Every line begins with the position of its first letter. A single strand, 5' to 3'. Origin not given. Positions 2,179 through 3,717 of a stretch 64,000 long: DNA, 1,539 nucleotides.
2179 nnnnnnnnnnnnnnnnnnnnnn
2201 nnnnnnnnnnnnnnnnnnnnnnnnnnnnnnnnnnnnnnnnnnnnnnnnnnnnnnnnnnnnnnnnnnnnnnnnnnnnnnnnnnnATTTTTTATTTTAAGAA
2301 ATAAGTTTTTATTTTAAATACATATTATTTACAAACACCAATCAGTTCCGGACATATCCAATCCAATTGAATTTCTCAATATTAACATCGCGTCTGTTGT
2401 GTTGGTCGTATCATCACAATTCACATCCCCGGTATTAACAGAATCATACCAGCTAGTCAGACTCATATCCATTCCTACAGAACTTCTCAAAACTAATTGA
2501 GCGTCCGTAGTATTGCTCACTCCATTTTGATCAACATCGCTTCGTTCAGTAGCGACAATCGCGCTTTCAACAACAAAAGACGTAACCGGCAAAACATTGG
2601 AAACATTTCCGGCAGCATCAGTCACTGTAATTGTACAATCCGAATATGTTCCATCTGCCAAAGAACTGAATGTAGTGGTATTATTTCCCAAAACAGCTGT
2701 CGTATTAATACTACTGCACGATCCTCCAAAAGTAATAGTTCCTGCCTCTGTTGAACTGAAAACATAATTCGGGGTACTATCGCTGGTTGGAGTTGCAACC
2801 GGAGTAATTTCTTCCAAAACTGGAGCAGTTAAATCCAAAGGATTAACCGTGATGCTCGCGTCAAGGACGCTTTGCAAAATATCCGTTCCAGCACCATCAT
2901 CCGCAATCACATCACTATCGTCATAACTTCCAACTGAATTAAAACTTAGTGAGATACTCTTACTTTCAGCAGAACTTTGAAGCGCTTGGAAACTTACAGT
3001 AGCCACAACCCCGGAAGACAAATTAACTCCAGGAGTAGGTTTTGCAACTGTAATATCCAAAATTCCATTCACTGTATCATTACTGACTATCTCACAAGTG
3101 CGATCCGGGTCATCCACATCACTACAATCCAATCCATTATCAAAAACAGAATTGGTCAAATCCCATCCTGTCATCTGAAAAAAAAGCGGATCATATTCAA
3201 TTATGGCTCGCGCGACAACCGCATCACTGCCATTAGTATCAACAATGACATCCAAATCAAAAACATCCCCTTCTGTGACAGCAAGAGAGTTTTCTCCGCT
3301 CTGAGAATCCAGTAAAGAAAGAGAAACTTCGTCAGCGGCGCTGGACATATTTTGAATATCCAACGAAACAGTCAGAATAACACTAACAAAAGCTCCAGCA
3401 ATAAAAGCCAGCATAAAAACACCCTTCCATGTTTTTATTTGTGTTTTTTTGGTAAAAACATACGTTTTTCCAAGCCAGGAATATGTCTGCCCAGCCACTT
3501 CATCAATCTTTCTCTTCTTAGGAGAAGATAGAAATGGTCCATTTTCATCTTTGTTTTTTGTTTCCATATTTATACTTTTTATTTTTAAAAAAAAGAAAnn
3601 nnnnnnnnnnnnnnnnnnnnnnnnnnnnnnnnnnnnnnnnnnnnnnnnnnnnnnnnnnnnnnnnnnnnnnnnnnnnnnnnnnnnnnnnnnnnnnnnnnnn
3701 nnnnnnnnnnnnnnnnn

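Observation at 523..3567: Adjacent cohesin-like and dockerin-bearing surface proteins: a candidate cell-surface assembly system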

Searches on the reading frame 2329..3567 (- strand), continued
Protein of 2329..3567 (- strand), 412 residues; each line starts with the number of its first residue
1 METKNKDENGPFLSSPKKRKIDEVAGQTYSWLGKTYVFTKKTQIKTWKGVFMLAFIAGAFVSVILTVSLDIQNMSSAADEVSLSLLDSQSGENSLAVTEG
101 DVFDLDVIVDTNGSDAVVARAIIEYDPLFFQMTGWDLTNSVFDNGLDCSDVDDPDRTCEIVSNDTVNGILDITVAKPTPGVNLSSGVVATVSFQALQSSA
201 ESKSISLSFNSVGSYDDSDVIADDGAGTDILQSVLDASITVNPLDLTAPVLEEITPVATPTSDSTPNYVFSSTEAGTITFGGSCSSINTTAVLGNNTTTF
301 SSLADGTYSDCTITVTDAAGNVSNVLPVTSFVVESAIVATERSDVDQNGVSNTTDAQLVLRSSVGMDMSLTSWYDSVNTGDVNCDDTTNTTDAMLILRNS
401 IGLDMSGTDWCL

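Call 59: find_encoding_contigs(protein=P0022, flank=10000, max_places=1)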
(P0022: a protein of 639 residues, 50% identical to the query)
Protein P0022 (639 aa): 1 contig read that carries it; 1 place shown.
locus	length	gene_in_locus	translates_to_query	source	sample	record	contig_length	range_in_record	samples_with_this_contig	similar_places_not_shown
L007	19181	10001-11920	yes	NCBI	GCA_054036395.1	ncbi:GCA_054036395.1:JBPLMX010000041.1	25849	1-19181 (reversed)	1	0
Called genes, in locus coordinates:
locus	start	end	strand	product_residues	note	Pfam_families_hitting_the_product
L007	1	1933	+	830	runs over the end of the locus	PF13196:DUF4012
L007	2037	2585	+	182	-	-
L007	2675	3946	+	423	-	PF00344:SecY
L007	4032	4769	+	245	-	PF00557:Peptidase_M24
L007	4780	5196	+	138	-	PF03652:RuvX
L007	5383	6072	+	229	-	PF00931:NB-ARC (faint), PF00005:ABC_tran, PF13304:AAA_21 (faint)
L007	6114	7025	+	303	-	PF18075:FtsX_ECD, PF02687:FtsX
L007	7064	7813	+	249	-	PF01145:Band_7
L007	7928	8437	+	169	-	-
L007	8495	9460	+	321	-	-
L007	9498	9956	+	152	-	PF00571:CBS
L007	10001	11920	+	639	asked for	PF19077:Big_13 (faint), PF07495:Y_Y_Y (faint)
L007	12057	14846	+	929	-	PF00005:ABC_tran (faint), PF00931:NB-ARC (faint), PF02463:SMC_N (faint), PF03193:RsgA_GTPase (faint), PF13175:AAA_15 (faint), PF13191:AAA_16 (faint), PF17760:UvrA_inter, PF17755:UvrA_DNA-bind, +4 more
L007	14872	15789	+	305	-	-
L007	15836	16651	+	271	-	PF01026:TatD_DNase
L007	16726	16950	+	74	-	PF09527:ATPase_gene1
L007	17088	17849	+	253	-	PF00119:ATP-synt_A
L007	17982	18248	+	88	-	PF00137:ATP-synt_C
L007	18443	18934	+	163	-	PF00430:ATP-synt_B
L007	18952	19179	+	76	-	?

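Call 60: find_encoding_contigs(protein=P0021, flank=10000, max_places=1)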
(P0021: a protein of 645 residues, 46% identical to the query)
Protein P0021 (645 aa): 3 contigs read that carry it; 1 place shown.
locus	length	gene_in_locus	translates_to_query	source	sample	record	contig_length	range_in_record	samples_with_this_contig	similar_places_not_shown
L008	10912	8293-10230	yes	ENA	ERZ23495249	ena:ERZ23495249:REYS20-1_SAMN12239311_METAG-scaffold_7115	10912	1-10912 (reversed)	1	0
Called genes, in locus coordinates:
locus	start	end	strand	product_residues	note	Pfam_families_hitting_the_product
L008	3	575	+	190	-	?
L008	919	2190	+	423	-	PF00344:SecY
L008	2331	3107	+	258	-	PF00557:Peptidase_M24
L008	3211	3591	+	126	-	PF03652:RuvX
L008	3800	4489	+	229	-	PF00005:ABC_tran, PF00931:NB-ARC (faint), PF13304:AAA_21 (faint)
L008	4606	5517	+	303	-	PF18075:FtsX_ECD, PF02687:FtsX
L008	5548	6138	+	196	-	-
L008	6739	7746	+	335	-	-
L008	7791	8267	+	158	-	PF00571:CBS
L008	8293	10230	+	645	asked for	-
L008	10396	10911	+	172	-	?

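Call 61: search_protein_families(library=pfam, proteins=[L007:8495-9457:+, L007:7928-8434:+], max_evalue=1)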
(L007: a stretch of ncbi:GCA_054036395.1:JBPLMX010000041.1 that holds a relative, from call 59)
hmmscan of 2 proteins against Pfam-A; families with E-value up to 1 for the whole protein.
L007:8495-9457:+ (321 aa): 3 families
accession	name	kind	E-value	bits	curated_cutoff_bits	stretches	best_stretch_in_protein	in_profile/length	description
PF00963.24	Cohesin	-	6.3e-05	23.6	24.1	1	41-144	7-109/139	Cohesin domain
PF15418.12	DUF4625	-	0.02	15.6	27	1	208-271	68-129/131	Domain of unknown function (DUF4625)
PF00404.24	Dockerin_1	-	0.046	14.3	22.9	1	294-315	31-52/57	Dockerin type I domain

L007:7928-8434:+ (169 aa): 2 families
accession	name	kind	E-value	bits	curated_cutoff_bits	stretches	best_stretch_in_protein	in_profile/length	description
PF09696.15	Ctf8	-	0.095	13.5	22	1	88-138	73-127/133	Ctf8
PF09845.14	OapC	-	0.24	12.1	23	1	92-140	58-107/133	Origin-associated protein OapC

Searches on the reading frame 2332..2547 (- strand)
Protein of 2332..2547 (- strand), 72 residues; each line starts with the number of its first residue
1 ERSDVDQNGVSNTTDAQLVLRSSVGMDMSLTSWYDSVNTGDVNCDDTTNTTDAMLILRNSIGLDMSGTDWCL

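Call 75: search_solved_structures(query=A8, max_evalue=1, show_alignments=3)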
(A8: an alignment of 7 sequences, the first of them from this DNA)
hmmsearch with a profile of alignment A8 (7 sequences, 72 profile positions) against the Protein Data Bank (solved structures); distinct sequences matched with E-value up to 1: 93 (the best 60 are shown).
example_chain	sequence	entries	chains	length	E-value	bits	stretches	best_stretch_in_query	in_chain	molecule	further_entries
1ohz_B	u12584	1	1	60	1.6e-06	31.6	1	1-21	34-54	ENDO-1,4-BETA-XYLANASE Y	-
2ccl_B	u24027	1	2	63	3.1e-06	30.6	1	1-21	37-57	ENDO-1,4-BETA-XYLANASE Y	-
4uyp_B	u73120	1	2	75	0.00059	23.3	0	3-19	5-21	Cellulosomal scaffoldin adaptor protein B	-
4uyq_B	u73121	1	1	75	0.0007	23.1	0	3-20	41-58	Cellulosomal scaffoldin adaptor protein B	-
5nrm_B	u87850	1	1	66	0.00072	23.1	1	3-56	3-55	DocCel5: Type I dockerin repeat domain from A. cellulolyticus family 5 endoglucanase WP_01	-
5nrk_B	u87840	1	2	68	0.0025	21.3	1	3-56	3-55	DocCel5: Type I dockerin repeat domain from A. cellulolyticus family 5 endoglucanase WP_01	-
8ajy_B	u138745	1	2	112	0.006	20.1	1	3-58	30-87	Dockerin from ScaH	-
8x39_A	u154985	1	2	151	0.0062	20.1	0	3-59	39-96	Serine protease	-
8x3a_A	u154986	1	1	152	0.0065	20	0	3-59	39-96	Serine protease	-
5m2s_B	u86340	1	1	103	0.0082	19.7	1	39-58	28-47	Doc8: Type I dockerin repeat domain from family 9 glycoside hydrolase WP_009982745[Ruminoc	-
1lkj_A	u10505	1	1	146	0.011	19.3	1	4-60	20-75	Calmodulin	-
2lhh_A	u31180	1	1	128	0.011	19.3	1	4-60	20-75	Calmodulin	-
6oqq_B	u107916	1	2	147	0.011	19.2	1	4-60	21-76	Calmodulin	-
1f54_A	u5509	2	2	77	0.013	19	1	4-55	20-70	CALMODULIN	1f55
4fl4_A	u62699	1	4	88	0.016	18.7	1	3-58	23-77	Glycoside hydrolase family 9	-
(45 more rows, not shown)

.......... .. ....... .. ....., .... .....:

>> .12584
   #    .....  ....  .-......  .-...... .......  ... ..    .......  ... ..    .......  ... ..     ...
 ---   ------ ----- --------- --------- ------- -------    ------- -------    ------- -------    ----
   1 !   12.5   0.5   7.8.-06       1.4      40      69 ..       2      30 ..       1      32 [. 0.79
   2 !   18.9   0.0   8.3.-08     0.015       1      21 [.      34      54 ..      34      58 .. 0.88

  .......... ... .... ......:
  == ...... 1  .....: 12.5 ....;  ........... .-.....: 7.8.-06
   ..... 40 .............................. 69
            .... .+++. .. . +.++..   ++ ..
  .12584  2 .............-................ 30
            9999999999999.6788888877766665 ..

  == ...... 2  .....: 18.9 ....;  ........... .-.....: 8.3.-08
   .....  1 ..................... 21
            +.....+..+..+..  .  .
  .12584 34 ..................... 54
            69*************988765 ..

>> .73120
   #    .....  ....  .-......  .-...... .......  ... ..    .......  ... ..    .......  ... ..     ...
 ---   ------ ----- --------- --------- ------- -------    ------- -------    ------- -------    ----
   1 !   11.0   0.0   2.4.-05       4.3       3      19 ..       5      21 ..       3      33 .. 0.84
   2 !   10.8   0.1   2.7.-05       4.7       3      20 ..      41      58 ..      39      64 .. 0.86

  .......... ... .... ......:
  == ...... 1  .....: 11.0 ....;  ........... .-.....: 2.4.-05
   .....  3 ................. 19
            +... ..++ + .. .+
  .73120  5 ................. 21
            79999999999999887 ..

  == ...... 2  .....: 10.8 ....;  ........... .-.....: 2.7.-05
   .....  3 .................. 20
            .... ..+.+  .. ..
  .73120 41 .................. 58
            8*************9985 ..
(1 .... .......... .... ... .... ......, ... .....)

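Call 84: find_related_loci(query=A8, collection=metagenome_contigs, flank=7000)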
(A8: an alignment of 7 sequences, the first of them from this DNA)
Query A8 (72 aa) in metagenome_contigs; peptide patterns used: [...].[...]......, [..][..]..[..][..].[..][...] (x = any residue, [..] = any of these).
330 stretches matched a pattern; 4 encode a relative of the query (tblastn E <= 1e-3); 4 distinct loci.
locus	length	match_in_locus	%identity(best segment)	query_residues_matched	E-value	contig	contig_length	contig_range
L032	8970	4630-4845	88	1-72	9e-40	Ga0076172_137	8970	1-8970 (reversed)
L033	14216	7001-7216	88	1-72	9e-40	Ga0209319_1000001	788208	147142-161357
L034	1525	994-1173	36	4-63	2e-6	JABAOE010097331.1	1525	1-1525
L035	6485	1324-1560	30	2-66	1e-5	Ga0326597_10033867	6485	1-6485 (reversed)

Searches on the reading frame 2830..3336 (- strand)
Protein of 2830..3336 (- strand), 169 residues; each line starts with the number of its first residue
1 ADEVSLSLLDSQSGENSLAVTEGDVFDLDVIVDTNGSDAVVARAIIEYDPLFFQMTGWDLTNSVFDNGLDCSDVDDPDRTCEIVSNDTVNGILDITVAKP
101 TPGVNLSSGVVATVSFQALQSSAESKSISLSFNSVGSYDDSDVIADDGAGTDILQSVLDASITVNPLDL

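Call 23: search_solved_structures(query=A4, max_evalue=10, show_alignments=2)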
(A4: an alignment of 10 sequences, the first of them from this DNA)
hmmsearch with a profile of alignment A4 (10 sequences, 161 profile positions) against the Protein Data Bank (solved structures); distinct sequences matched with E-value up to 10: 7.
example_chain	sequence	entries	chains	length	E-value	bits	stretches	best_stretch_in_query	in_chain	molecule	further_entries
2bm3_A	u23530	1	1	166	0.0029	20.6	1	39-116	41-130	SCAFFOLDING DOCKERIN BINDING PROTEIN A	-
5m0y_A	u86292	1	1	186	0.0039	20.2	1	39-116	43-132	Cellulosome anchoring protein cohesin region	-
3kcp_B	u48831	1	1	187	0.0039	20.2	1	39-116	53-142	Cellulosome anchoring protein, cohesin region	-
2b59_A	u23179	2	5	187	0.0039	20.2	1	39-116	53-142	COG1196: Chromosome segregation ATPases | Scaffolding dockerin binding protein A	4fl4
5nrk_A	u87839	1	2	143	0.24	14.3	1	12-134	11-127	Endoglucanase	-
5nrm_A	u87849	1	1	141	0.29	14.1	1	13-134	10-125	Endoglucanase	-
3ul4_A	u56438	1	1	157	0.5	13.3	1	5-69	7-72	Cellulosome-anchoring protein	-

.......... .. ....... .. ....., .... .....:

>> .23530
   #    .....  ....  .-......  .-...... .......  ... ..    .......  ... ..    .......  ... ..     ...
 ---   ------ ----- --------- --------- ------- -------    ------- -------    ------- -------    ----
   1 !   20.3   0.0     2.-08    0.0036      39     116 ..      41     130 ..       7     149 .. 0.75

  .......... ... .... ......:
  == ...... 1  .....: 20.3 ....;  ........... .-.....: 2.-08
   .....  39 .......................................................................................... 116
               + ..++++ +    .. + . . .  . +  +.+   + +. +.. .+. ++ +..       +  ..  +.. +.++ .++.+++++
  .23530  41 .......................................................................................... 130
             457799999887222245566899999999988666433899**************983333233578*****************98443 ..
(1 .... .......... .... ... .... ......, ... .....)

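Call 63: find_related_loci(query=A4, collection=genome_contigs, flank=10000)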
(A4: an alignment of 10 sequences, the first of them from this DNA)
Query A4 (169 aa) in genome_contigs; peptide patterns used: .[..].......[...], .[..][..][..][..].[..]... (x = any residue, [..] = any of these).
101 stretches matched a pattern; 23 encode a relative of the query (tblastn E <= 1e-3); 23 distinct loci.
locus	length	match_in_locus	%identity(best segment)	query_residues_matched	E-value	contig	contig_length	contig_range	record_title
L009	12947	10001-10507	86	1-169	2e-94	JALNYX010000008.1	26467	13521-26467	MAG: Candidatus Moraniibacteriota bacterium isolate SO_2017_GW1 bin 259 NODE_7568_length_26467_cov_1.032118_OW334_2017,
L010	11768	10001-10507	84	1-169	4e-91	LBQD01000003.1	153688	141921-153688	MAG: Candidatus Moranbacteria bacterium GW2011_GWE2_35_2- UR69_C0003, whole genome shotgun sequence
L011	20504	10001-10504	65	1-168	4e-69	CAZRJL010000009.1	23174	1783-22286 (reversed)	MAG TPA_asm: uncultured Bdellovibrionales bacterium isolate binchicken_co220_173 genome assembly, contig: NODE_1330_leng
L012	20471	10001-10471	56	6-163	2e-54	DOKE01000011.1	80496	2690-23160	MAG TPA_asm: Candidatus Moraniibacteriota bacterium isolate UBA9338 contig_307, whole genome shotgun sequence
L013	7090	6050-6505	51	17-168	8e-45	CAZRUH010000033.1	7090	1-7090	MAG TPA_asm: uncultured Bdellovibrionales bacterium isolate SRP163575_co1_113 genome assembly, contig: NODE_23130_length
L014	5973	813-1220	51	23-164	7e-41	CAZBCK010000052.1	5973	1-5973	MAG TPA_asm: uncultured Candidatus Saccharibacteria bacterium isolate binchicken_co256_1022 genome assembly, contig: NOD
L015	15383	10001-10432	53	20-164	4e-40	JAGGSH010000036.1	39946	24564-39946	MAG: bacterium isolate AUK017 PB_MANV_017_c_000000000085, whole genome shotgun sequence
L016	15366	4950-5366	51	23-164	1e-37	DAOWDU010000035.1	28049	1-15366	MAG TPA_asm: bacterium isolate CSMAG_1921 CSMAG_1921_k141_3387488_length_28049_cov_29.7807, whole genome shotgun sequenc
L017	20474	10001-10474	42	2-167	4e-35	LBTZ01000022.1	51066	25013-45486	MAG: Parcubacteria group bacterium GW2011_GWD2_38_11 US70_C0022, whole genome shotgun sequence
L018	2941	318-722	45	18-157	7e-33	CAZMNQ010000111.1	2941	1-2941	MAG TPA_asm: uncultured Bdellovibrionales bacterium isolate SRP118108_co4_325 genome assembly, contig: NODE_47367_length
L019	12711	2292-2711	41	23-164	3e-30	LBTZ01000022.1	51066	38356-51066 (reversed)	MAG: Parcubacteria group bacterium GW2011_GWD2_38_11 US70_C0022, whole genome shotgun sequence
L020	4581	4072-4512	46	16-164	4e-30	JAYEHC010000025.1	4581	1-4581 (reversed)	MAG: Patescibacteria group bacterium isolate MAG229 MAG229_25, whole genome shotgun sequence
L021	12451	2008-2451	41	16-165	3e-28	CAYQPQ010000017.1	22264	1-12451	MAG TPA_asm: uncultured Bdellovibrionales bacterium isolate SRP278252_co1_435 genome assembly, contig: NODE_3842_length_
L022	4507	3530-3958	41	17-163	3e-27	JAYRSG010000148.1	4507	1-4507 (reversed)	MAG: Candidatus Moraniibacteriota bacterium isolate XM1_ASGE3bin.7 k141_907954, whole genome shotgun sequence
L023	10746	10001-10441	47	20-164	2e-24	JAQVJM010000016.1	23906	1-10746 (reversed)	MAG: Candidatus Moraniibacteriota bacterium isolate STE_63 NODE_4500_length_23906_cov_14.484335_Sandtown_E, whole genome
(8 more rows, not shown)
